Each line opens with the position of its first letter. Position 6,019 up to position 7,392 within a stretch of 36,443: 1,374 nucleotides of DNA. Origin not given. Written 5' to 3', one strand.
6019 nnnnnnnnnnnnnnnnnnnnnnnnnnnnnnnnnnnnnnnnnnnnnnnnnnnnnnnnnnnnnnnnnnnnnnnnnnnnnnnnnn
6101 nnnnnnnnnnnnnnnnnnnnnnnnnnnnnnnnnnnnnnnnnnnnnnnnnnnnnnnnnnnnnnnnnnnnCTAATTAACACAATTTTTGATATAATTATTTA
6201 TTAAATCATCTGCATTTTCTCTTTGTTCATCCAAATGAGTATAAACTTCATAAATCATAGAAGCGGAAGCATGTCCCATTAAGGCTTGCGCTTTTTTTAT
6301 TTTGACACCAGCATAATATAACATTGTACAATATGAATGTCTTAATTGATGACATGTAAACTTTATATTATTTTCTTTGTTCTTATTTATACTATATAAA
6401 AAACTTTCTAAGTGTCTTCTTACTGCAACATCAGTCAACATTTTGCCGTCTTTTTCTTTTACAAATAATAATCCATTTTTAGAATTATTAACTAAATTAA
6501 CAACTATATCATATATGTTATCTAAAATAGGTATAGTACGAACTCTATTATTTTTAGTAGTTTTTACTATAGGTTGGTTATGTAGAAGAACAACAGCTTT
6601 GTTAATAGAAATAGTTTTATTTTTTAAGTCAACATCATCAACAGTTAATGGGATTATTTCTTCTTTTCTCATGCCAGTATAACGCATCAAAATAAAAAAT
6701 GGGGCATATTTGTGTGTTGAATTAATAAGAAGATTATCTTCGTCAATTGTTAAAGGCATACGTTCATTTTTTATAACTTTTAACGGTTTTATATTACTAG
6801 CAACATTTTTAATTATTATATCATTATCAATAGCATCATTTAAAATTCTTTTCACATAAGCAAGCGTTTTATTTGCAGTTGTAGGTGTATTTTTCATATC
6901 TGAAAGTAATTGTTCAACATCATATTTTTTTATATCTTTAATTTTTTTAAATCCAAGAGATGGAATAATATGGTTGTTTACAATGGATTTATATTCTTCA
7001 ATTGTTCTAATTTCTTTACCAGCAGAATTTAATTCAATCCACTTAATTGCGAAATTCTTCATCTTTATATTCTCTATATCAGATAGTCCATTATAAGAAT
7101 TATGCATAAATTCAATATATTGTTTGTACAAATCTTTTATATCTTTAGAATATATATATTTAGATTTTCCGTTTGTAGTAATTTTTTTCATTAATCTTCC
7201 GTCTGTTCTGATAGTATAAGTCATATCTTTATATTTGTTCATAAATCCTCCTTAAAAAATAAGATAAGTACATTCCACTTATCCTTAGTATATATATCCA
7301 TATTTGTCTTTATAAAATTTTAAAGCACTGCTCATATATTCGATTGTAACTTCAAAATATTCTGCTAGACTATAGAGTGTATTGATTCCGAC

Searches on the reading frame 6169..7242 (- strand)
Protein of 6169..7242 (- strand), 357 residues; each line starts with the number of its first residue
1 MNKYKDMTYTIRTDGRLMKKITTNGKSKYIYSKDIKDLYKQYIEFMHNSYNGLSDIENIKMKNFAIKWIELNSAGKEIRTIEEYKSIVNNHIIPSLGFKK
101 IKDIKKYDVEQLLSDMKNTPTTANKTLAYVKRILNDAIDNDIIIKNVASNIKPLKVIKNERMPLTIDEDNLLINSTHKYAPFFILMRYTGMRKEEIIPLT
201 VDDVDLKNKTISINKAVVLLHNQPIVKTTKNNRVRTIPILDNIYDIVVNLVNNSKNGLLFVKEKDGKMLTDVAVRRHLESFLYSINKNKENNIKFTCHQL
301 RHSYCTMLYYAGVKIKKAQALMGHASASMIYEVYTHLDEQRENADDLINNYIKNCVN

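Call 16: find_encoding_contigs(protein=window:6169-7242:-, flank=10000, max_places=6)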
Protein window:6169-7242:- (357 aa): 24 contigs read that carry it; 6 places shown.
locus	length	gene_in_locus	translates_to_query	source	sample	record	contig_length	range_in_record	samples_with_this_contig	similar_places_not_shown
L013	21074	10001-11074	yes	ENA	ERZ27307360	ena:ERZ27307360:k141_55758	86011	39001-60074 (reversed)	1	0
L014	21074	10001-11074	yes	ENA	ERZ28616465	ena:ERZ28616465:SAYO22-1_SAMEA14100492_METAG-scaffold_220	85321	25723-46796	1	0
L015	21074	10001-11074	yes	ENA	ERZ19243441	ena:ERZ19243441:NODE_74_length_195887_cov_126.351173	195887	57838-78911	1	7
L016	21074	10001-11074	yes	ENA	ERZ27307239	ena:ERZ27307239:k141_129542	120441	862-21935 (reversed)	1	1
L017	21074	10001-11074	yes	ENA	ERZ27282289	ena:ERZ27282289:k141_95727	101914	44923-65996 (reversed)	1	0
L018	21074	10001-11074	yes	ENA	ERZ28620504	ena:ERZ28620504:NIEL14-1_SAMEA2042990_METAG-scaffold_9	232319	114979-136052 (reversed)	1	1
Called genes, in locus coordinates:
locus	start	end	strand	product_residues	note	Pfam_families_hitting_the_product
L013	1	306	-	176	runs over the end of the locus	-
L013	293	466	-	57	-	-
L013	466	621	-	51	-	-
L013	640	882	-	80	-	-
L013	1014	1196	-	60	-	-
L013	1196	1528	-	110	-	-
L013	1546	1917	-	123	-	-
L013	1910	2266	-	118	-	-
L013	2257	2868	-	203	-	-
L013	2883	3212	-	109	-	PF06356:DUF1064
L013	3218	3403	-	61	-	-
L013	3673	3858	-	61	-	-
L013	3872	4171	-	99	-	-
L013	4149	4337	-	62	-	-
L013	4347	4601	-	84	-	PF14090:HTH_39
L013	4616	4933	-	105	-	-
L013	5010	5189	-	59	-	-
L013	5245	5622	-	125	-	-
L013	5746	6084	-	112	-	-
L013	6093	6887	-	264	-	PF27148:Slr1353_N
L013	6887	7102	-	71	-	-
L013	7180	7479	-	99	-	-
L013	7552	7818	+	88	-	PF09827:CRISPR_Cas2 (weak)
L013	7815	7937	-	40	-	-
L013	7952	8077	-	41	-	-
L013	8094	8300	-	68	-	-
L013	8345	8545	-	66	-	PF12844:HTH_19, PF13560:HTH_31, PF01381:HTH_3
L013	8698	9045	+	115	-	PF12844:HTH_19, PF13560:HTH_31 (weak), PF01381:HTH_3, PF13443:HTH_26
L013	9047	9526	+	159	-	-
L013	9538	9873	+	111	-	-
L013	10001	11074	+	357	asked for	PF14659:Phage_int_SAM_3 (weak), PF22022:Phage_int_M, PF00589:Phage_integrase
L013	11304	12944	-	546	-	PF00118:Cpn60_TCP1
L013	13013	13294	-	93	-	PF00166:Cpn10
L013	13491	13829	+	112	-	-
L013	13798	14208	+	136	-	PF00849:PseudoU_synth_2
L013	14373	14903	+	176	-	PF00156:Pribosyltran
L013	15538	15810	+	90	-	-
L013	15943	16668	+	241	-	PF00239:Resolvase, PF07508:Recombinase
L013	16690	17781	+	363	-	-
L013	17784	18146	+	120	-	PF14198:TnpV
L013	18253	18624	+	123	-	PF21983:NikA-like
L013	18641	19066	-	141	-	-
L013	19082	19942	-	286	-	PF08538:DUF1749, PF12146:Hydrolase_4, PF00561:Abhydrolase_1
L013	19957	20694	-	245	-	-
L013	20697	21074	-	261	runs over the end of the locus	PF18144:SMODS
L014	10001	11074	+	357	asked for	PF14659:Phage_int_SAM_3 (weak), PF22022:Phage_int_M, PF00589:Phage_integrase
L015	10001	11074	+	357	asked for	PF14659:Phage_int_SAM_3 (weak), PF22022:Phage_int_M, PF00589:Phage_integrase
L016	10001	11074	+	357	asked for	PF14659:Phage_int_SAM_3 (weak), PF22022:Phage_int_M, PF00589:Phage_integrase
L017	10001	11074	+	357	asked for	PF14659:Phage_int_SAM_3 (weak), PF22022:Phage_int_M, PF00589:Phage_integrase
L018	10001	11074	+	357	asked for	PF14659:Phage_int_SAM_3 (weak), PF22022:Phage_int_M, PF00589:Phage_integrase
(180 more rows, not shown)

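Call 55: list_cluster_members(proteins=[L013:11304-12944:-])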
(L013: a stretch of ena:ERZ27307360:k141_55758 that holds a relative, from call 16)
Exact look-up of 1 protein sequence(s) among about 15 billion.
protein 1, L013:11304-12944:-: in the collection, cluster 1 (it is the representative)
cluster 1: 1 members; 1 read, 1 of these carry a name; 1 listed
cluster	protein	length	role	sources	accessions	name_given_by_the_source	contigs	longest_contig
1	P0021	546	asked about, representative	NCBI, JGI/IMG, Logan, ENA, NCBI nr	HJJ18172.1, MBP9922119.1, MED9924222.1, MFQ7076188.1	MAG TPA: chaperonin GroEL [Clostridiaceae bacterium] | chaperonin GroEL | chaperonin GroEL [Clostridia bacterium]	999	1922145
